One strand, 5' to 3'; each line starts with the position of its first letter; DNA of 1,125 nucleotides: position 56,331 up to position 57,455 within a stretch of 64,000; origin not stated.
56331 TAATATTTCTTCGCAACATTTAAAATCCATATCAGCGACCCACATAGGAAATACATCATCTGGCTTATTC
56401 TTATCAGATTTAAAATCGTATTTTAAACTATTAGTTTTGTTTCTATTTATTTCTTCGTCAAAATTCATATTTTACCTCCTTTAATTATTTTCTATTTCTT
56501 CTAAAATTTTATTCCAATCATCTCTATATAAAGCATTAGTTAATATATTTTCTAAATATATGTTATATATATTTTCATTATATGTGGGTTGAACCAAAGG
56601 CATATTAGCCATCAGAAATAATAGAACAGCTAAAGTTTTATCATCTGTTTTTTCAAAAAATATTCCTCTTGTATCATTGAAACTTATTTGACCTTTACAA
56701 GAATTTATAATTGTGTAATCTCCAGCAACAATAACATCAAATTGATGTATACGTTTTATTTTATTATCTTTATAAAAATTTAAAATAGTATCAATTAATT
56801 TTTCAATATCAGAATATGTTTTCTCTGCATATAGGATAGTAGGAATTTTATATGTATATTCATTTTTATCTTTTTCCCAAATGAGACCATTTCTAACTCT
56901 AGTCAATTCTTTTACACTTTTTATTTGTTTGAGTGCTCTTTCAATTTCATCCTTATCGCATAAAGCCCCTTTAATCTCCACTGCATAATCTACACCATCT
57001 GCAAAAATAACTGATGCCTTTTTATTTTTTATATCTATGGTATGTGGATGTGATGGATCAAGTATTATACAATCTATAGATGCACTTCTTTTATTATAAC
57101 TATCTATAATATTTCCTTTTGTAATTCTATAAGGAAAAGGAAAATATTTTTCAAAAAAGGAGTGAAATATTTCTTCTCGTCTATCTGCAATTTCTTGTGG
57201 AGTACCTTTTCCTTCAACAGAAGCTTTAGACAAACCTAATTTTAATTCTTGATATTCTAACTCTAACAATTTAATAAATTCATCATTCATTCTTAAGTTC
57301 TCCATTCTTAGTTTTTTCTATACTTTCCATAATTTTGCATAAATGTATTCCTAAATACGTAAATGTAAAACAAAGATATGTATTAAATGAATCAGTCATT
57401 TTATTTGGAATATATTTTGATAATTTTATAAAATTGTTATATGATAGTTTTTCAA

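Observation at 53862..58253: Very AT-rich island next to an atypical tRNA-Gly, carrying a tightly packed four-gene operon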

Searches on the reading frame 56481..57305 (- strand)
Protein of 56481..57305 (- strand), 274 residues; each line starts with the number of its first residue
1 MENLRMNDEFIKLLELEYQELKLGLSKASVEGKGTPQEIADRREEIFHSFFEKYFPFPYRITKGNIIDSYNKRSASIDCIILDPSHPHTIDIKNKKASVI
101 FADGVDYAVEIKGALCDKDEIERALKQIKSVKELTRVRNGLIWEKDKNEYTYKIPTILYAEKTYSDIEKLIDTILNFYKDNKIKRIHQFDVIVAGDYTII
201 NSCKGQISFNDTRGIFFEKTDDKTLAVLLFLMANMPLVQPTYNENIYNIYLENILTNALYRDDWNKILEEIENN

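Call 4: search_protein_families(library=pfam, proteins=[window:56481-57305:-], max_evalue=0.1)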
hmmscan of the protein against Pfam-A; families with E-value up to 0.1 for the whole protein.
window:56481-57305:- (274 aa): 4 families
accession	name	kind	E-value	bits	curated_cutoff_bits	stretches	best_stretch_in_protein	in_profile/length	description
PF20247.3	DUF6602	-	1.5e-19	70.2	27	1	36-134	10-104/104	Domain of unknown function (DUF6602)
PF08378.17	NERD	-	0.00086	20.2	22.1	1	43-135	5-95/111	Nuclease-related domain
PF24130.1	DUF7397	-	0.096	12.9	27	0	207-225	27-45/56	Family of unknown function (DUF7397)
PF17103.10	Stealth_CR4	-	0.1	13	27.4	0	41-58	24-40/55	Stealth protein CR4, conserved region 4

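Call 5: search_protein_families(library=padloc, proteins=[window:56481-57305:-], max_evalue=1)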
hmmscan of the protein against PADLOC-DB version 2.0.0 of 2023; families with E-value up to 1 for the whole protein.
window:56481-57305:- (274 aa): 3 families
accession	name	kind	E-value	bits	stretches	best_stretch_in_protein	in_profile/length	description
PDLC01495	PD_DExK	-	4.9e-18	63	1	36-134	27-123/123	"CAS-I,CAS-II,CAS-III,CAS-IV,CAS-V,CAS-VI; associated"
PDLC01051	NucC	-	2.6e-17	61.3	1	35-227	35-212/243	NucC nuclease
PDLC00745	Effector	-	1.1e-16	59.3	1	13-165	10-162/244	Endonuclease (NucC)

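Call 6: search_protein_families(library=ncbifam, proteins=[window:56481-57305:-], max_evalue=0.1)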
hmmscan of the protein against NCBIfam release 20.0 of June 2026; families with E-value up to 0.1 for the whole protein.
window:56481-57305:- (274 aa): 1 family
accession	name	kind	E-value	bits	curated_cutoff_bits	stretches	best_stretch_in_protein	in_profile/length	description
TIGR03112.1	6_pyr_pter_rel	hypoth_equivalog_domain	0.015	15.6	69.35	1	151-192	26-71/113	6-pyruvoyl tetrahydropterin synthase-related domain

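Call 22: find_homologous_proteins(query=window:56481-57305:-, max_evalue=0.001)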
Query window:56481-57305:- (274 aa): 226 proteins with E <= 0.001 among 2044 candidates; the best 120 are listed.
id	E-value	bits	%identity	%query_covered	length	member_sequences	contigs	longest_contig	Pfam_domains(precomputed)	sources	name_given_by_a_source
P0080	6.6e-174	595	100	98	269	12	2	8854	PF20247.4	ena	-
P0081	1.7e-155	534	88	98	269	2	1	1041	PF20247.4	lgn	-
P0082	6.7e-155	532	87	98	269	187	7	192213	PF20247.4,PF08378.18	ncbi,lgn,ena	-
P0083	3.8e-153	527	87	98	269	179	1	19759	PF20247.4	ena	-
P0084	1.4e-151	521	88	97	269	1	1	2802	PF20247.4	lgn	-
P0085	1.7e-151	521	87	98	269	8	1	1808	PF20247.4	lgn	-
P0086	7.3e-151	519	87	97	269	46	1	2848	PF20247.4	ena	-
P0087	4.0e-148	510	83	97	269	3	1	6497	PF20247.4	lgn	-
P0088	1.0e-147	509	83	98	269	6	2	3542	PF20247.4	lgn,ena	-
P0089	2.2e-147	508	84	98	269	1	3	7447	PF20247.4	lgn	-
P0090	4.5e-146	503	81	98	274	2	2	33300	PF20247.4,PF08378.18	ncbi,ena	-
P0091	1.8e-144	498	80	99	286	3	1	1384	PF20247.4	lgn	-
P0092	2.2e-141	488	78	98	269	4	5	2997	PF20247.4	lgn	-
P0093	1.3e-135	469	77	98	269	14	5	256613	PF20247.4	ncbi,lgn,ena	-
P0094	2.3e-135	468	76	98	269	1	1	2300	PF20247.4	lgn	-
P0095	7.0e-135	467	76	98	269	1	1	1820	PF20247.4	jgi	-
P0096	9.4e-135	466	77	98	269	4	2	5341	PF20247.4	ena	-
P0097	4.0e-132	458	75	98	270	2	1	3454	PF20247.4,PF08378.18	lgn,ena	-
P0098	1.9e-130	452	79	98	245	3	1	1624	PF20247.4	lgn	-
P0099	1.1e-129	450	74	97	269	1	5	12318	PF20247.4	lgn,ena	-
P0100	3.6e-128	445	76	97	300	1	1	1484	PF20247.4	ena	-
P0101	2.3e-127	442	74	98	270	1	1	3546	PF20247.4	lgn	-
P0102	6.6e-124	431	71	98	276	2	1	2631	PF20247.4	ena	-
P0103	2.5e-123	429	72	98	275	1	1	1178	PF20247.4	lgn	-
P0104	3.9e-122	425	71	98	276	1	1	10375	PF20247.4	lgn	-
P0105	2.1e-121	423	70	97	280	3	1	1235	PF20247.4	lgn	-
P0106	2.9e-120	419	72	95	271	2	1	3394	PF20247.4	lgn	-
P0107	4.5e-115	402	74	87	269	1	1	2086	PF20247.4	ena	-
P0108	1.3e-114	400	78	83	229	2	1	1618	PF20247.4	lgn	-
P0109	1.5e-112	394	69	98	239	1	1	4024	PF20247.4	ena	-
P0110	1.7e-100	354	61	92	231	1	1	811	PF20247.4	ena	-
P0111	4.0e-86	307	56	98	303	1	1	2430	PF20247.4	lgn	-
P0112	4.8e-85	303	51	98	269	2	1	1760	PF20247.4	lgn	-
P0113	1.4e-83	299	52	97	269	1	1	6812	PF20247.4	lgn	-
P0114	1.6e-83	298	81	61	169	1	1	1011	PF20247.4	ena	-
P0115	2.0e-83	298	50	98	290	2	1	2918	PF20247.4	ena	-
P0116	9.3e-82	293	54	98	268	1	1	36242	PF20247.4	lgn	-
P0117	1.0e-76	276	51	96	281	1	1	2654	PF20247.4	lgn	-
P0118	1.3e-76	276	48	93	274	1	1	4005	PF20247.4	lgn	-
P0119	3.5e-74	268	48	97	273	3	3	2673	PF20247.4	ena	-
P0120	4.0e-74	268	48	97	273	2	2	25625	PF20247.4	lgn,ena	-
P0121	6.1e-74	267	54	84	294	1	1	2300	PF20247.4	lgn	-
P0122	7.4e-74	267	47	95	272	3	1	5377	PF20247.4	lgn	-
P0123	1.5e-73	266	52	97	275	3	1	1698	PF20247.4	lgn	-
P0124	1.5e-73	266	50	100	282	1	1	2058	PF20247.4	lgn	-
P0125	9.2e-73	263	52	91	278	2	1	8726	PF20247.4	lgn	-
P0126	4.2e-72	261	48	97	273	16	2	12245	PF20247.4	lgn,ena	-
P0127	6.0e-72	260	50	93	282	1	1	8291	PF20247.4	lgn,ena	-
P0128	9.9e-72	260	49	97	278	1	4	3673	PF20247.4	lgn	-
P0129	1.0e-71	260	86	36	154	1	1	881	PF20247.4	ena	-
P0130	2.3e-71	259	50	94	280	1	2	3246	PF20247.4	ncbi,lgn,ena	-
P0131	3.5e-71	258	48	96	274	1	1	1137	PF20247.4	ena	-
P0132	4.8e-71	257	46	97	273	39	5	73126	PF20247.4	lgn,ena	-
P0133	5.8e-71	257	46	95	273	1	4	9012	PF20247.4,PF08378.18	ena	-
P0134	6.8e-71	257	49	93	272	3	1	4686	PF20247.4,PF08378.18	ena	-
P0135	7.0e-71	257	49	97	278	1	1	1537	PF20247.4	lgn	-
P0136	9.1e-71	257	49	98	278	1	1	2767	PF20247.4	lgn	-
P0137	9.6e-71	256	48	97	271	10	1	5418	PF20247.4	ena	-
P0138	9.9e-71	256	48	97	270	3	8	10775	PF20247.4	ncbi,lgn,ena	-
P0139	1.4e-70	256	46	97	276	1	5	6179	PF20247.4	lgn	-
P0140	2.4e-70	255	48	97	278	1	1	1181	PF20247.4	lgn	-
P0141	3.7e-70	255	47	97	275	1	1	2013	PF20247.4,PF08378.18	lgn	-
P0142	4.4e-70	254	48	97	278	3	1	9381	PF20247.4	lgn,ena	-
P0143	1.3e-69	253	44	97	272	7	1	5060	PF20247.4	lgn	-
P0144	1.4e-69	253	50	97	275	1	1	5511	PF20247.4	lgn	-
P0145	1.8e-69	252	48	97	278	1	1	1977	PF20247.4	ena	-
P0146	2.0e-69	252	49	97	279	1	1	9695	PF20247.4,PF08378.18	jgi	jgi:hypothetical protein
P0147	2.7e-69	252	47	86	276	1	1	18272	PF20247.4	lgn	-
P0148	2.8e-69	252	47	97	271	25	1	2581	PF20247.4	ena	-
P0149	2.9e-69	252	46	96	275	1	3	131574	PF20247.4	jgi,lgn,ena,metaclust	metaclust:\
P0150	3.5e-69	251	46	96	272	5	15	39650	PF20247.4,PF08378.18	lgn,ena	-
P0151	8.3e-69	250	48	92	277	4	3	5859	PF20247.4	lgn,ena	-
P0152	1.1e-68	250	49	91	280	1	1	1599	PF20247.4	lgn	-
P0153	1.4e-68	249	50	91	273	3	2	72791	PF20247.4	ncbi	-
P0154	1.9e-68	249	45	93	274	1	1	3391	PF20247.4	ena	-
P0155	2.0e-68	249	45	96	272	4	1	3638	PF20247.4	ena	-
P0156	2.1e-68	249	49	96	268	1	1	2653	PF20247.4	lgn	-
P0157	2.3e-68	249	44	98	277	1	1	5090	PF20247.4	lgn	-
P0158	3.0e-68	248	49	94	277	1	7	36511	PF20247.4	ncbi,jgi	jgi:hypothetical protein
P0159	3.9e-68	248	48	91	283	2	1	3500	PF20247.4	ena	-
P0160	4.8e-68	248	49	90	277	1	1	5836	PF20247.4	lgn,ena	-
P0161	6.0e-68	247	49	90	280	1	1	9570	PF20247.4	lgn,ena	-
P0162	6.1e-68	247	50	90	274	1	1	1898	PF20247.4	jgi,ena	-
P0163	7.3e-68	247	45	97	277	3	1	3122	PF20247.4,PF08378.18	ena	-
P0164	8.2e-68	247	47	93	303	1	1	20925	PF20247.4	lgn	-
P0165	1.2e-67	246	48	90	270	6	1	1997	PF20247.4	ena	-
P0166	1.3e-67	246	47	91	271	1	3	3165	PF20247.4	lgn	-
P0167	1.4e-67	246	46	96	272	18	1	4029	PF20247.4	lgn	-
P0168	1.9e-67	246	48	91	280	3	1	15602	PF20247.4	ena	-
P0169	2.5e-67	245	49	87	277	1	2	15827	PF20247.4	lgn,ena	-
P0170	2.5e-67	245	48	90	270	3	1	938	PF20247.4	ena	-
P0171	3.3e-67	245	51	90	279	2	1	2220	PF20247.4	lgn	-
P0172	3.4e-67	245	45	92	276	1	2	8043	PF20247.4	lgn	-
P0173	3.5e-67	245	46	97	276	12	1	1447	PF20247.4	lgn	-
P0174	5.2e-67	244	48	90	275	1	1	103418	PF20247.4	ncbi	-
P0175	5.2e-67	244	49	94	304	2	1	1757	PF20247.4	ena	-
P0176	8.5e-67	244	50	85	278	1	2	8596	PF20247.4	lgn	-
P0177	1.4e-66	243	49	93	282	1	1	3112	PF20247.4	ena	-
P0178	1.5e-66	243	47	97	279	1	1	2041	PF20247.4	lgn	-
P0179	1.6e-66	243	47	93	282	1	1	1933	PF20247.4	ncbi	-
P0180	1.7e-66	243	45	95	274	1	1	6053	PF20247.4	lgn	-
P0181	2.1e-66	242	46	92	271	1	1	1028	PF20247.4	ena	-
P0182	2.3e-66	242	48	94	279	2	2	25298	PF20247.4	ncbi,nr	ncbi:MAG TPA: hypothetical protein PKG52_08795 [bacterium]|nr:hypothetical protein [bacterium] HPS29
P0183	2.3e-66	242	48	90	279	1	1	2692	PF20247.4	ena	-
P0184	3.4e-66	242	46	96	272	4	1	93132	PF20247.4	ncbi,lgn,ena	-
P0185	4.2e-66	241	50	91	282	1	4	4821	PF20247.4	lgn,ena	-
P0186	4.5e-66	241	47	93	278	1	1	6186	PF20247.4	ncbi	-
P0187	8.4e-66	240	48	87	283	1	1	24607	PF20247.4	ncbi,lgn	-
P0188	8.9e-66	240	45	92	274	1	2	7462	PF20247.4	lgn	-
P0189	9.2e-66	240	47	93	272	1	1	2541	PF20247.4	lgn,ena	-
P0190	9.4e-66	240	48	91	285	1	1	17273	PF20247.4,PF08378.18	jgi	-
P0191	9.9e-66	240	50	81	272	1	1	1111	PF20247.4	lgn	-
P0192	1.0e-65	240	47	91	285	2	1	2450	PF20247.4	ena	-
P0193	1.1e-65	240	44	96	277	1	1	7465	PF20247.4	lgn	-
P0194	1.2e-65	240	47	94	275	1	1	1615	PF20247.4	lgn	-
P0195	1.4e-65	240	48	91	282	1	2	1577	PF20247.4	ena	-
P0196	1.8e-65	239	47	91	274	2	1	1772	PF20247.4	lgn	-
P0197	2.1e-65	239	49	90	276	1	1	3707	PF20247.4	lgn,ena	-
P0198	2.3e-65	239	48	94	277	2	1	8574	PF20247.4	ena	-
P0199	4.6e-65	238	46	97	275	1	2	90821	PF20247.4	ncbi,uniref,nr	ncbi:DUF6602 domain-containing protein [Gramella sp. AN32]|uniref:DUF6602 domain-containing protein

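Call 23: find_encoding_contigs(protein=P0080, flank=10000, max_places=4)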
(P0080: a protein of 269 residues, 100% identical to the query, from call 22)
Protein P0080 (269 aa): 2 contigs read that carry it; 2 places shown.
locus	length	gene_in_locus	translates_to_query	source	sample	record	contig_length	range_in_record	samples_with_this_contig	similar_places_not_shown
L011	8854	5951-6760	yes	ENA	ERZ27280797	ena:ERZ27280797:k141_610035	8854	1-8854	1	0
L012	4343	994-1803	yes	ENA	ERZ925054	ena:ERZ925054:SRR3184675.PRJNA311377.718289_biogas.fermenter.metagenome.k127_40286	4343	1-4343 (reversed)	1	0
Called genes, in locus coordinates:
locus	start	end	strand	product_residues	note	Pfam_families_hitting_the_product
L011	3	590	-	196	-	?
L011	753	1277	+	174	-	PF20122:DUF6512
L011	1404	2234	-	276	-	PF04203:Sortase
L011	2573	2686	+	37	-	-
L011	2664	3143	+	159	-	-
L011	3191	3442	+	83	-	-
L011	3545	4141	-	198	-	-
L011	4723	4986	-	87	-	-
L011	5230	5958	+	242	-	-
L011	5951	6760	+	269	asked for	PF20247:DUF6602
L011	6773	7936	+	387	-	PF00155:Aminotran_1_2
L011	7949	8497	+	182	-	PF00293:NUDIX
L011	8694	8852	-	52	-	?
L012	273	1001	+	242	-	-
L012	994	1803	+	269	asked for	PF20247:DUF6602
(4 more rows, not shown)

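Call 25: find_encoding_contigs(protein=P0149, flank=6000, max_places=3)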
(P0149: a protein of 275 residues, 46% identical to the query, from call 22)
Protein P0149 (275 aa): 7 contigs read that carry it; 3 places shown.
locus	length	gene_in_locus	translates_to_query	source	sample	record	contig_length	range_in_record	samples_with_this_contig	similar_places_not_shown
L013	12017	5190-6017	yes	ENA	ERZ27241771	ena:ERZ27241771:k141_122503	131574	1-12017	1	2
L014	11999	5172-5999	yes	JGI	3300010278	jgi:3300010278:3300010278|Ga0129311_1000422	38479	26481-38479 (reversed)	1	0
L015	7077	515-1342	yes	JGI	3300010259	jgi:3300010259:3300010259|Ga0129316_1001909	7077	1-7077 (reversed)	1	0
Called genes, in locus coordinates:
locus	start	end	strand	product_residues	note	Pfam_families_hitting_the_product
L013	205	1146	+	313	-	PF18732:HEPN_AbiA_CTD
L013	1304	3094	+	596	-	PF20586:DUF6788, PF13173:AAA_14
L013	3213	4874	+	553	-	PF07929:PRiA4_ORF3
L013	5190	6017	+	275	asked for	PF20247:DUF6602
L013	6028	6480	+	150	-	PF01370:Epimerase (weak)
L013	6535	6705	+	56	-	-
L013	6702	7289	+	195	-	-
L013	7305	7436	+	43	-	PF03721:UDPG_MGDP_dh_N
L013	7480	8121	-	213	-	PF01381:HTH_3 (weak), PF13443:HTH_26 (weak)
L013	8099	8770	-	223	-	PF13151:DUF3990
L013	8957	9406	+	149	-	PF16163:DUF4869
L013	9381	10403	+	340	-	-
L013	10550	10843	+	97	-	-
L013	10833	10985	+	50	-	-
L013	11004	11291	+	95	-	PF04365:BrnT_toxin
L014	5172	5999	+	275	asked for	PF20247:DUF6602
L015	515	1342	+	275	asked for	PF20247:DUF6602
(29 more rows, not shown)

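Call 48: search_solved_structures(query=A2, max_evalue=1, show_alignments=2)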
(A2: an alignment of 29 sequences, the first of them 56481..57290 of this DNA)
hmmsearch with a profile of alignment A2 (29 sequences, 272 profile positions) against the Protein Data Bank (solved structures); distinct sequences matched with E-value up to 1: 7.
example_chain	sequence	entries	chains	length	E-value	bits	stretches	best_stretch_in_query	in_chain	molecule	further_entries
7zgv_A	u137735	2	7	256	5.9e-09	39.2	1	31-137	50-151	Serratia NucC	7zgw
6uxf_A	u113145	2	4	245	4e-07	33.1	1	36-133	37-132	Vibrio meotecus sp. RC341 NucC | Vibrio metoecus sp. RC341 NucC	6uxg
6q1h_A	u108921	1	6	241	4e-05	26.6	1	30-134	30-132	Bacterial protein ORF C62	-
6p7o_A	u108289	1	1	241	0.0027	20.6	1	36-134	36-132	E. coli MS115-1 NucC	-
6p7p_A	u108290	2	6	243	0.025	17.4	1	36-134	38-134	E. coli MS115-1 NucC 2-241 | E. coli MS115-1 NucC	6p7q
8esw_A6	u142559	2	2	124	0.034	17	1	113-198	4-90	NADH dehydrogenase [ubiquinone] 1 alpha subcomplex subunit 6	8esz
6uz7_AS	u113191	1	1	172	0.2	14.5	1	34-69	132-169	60S ribosomal protein L20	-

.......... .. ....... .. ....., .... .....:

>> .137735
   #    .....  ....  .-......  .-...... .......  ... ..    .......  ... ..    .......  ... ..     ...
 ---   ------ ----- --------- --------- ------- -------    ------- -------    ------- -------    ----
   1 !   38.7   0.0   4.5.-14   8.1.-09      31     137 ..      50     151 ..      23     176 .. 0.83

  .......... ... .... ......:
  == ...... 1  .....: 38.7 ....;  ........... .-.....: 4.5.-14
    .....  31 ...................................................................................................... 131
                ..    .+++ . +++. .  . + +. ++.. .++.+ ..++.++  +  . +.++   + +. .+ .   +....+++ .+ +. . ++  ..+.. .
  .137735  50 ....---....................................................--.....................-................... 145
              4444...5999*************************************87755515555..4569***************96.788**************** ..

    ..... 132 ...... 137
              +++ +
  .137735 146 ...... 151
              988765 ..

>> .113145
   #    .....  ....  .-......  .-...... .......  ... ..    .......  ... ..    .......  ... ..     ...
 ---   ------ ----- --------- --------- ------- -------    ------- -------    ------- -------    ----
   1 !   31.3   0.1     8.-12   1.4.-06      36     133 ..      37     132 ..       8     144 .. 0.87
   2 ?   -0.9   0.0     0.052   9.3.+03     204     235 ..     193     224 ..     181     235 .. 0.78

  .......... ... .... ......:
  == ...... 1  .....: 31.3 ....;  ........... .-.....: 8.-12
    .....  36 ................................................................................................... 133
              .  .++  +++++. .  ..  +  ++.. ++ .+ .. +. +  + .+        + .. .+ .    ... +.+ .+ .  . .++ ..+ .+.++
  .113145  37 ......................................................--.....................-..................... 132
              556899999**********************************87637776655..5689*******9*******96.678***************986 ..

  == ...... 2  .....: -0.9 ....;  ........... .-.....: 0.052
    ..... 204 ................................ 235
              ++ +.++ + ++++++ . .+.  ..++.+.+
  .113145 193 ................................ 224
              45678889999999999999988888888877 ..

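Call 63: predict_structure(alignment_id=A2)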
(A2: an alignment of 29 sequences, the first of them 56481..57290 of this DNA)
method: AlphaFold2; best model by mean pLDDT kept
length: 269 residues; sequences in the alignment: 29
mean_pLDDT: 89.6   pTM: 0.89
mean pLDDT of the five models: 89.6, 89.0, 88.4, 87.5, 87.2
residues with pLDDT >= 90: 177; 70-90: 70; 50-70: 22; < 50: 0
segments of 3 or more residues with pLDDT < 50: none
pLDDT, mean of each block of 10 residues (from residue 1): 90 93 75 87 94 91 94 93 69 84 95 96 97 85 89 94 96 96 95 87 75 95 93 84 89 90 91
secondary structure, 60 per line:
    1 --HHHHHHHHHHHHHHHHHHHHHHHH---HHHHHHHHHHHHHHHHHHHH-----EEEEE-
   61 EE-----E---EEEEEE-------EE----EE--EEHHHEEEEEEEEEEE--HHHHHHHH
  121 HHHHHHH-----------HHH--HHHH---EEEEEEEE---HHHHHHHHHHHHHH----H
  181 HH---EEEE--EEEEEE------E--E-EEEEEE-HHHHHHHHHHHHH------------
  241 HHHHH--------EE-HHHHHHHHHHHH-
elements in order: H3-26 H30-49 E55-59 E72-77 E100-110 H113-127 H144-147 E151-158 H162-175 E186-189 E192-197 E209-214 H216-228 H241-245 H257-268

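Call 66: fold_search(model_id=the predicted structure, library=pdb)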
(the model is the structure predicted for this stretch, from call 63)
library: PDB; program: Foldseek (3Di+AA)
matches with E <= 10: 217; with E <= 0.001: 14
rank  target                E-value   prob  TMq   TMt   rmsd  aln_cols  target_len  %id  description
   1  6uxf                  1.6e-12  1.00  0.61  0.68   9.1       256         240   20  Structure of V. metoecus NucC, hexamer form (released 2019-12-25)
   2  6q1h_A                4.3e-12  1.00  0.60  0.66   8.6       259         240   17  Structure of P. aeruginosa ATCC27853 NucC, cAAA-bound form (released 2019-12-25)
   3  6p7p_C                5.8e-12  1.00  0.61  0.67   8.5       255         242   17  Structure of E. coli MS115-1 NucC, cAAA-bound form (released 2019-12-25)
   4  6q1h_G                5.8e-12  1.00  0.61  0.68   8.7       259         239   17  Structure of P. aeruginosa ATCC27853 NucC, cAAA-bound form (released 2019-12-25)
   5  6p7p_B                1.4e-11  1.00  0.60  0.67   9.5       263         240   18  Structure of E. coli MS115-1 NucC, cAAA-bound form (released 2019-12-25)
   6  6p7p_A                7.4e-11  1.00  0.60  0.66   8.5       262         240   17  Structure of E. coli MS115-1 NucC, cAAA-bound form (released 2019-12-25)
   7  7zgw_C                2.0e-10  1.00  0.58  0.69   8.3       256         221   16  Serratia NucC apo form (released 2022-10-26)
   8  6uxg_A                2.0e-10  1.00  0.57  0.64   8.6       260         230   20  Structure of V. metoecus NucC, trimer form (released 2019-12-25)
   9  7zgw_F                2.1e-10  1.00  0.57  0.66   8.2       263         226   17  Serratia NucC apo form (released 2022-10-26)
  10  7zgw_B                2.3e-10  1.00  0.60  0.67   8.7       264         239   18  Serratia NucC apo form (released 2022-10-26)
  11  7zgv_A                3.0e-10  1.00  0.59  0.64  10.1       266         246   20  Serratia NucC bound to cA3 (released 2022-10-26)
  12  7zgw_A                4.1e-10  1.00  0.61  0.68   8.4       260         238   18  Serratia NucC apo form (released 2022-10-26)
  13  6p7o                  5.8e-10  1.00  0.53  0.62   8.7       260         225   16  Structure of E. coli MS115-1 NucC, Apo form (released 2019-12-25)
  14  7zgw_D                1.1e-09  1.00  0.59  0.70   8.2       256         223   18  Serratia NucC apo form (released 2022-10-26)
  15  8fs4_E                2.6e-01  0.14  0.21  0.17  11.7       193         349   10  Structure of S. cerevisiae Rad24-RFC loading the 9-1-1 clamp onto a 10-nt gapped DNA in step 2 (open 9-1-1 ring and fl (released 2023-06-14)
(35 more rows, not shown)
